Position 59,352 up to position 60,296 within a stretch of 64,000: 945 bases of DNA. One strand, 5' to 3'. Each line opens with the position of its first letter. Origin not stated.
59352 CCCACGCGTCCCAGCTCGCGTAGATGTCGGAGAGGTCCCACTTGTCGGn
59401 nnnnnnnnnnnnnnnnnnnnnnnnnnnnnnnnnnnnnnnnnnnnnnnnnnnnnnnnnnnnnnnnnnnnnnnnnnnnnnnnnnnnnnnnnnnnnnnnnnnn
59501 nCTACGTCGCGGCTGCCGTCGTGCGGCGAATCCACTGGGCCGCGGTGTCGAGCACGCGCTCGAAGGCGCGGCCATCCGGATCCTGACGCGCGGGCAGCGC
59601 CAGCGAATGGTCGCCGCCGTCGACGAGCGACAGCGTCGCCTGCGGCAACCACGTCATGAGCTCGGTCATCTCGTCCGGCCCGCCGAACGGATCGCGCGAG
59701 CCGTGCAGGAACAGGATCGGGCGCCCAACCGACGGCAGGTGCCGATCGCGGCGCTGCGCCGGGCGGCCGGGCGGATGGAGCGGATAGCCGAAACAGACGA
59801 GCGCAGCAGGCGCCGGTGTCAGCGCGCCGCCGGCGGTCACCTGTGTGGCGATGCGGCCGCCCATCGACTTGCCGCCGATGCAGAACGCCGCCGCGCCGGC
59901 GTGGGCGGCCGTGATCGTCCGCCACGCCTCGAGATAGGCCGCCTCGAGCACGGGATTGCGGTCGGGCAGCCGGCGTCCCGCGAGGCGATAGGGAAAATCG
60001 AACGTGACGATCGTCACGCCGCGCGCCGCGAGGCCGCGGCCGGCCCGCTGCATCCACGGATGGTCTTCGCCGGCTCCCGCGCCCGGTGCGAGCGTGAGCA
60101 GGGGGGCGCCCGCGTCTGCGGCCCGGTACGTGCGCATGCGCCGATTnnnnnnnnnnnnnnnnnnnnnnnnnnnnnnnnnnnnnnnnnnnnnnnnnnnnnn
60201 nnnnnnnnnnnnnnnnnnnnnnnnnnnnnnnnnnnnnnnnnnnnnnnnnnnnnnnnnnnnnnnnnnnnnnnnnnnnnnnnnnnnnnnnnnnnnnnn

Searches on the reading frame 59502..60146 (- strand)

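Call 53: search_protein_families(library=pfam, proteins=[window:59502-60146:-], max_evalue=0.0001)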
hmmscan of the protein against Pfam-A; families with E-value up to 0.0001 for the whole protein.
window:59502-60146:- (214 aa): 4 families
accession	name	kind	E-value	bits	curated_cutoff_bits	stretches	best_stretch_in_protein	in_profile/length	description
PF20408.4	Abhydrolase_11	-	5.5e-45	153.9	27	1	16-206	4-188/193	Alpha/beta hydrolase domain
PF00561.26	Abhydrolase_1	-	5.9e-06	26.6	25.8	0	135-182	200-240/245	alpha/beta hydrolase fold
PF12146.15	Hydrolase_4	-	5.5e-05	23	27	0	134-182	184-234/239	Serine aminopeptidase, S33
PF01738.24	DLH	-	6.4e-05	23.1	21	1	88-208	99-215/217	Dienelactone hydrolase family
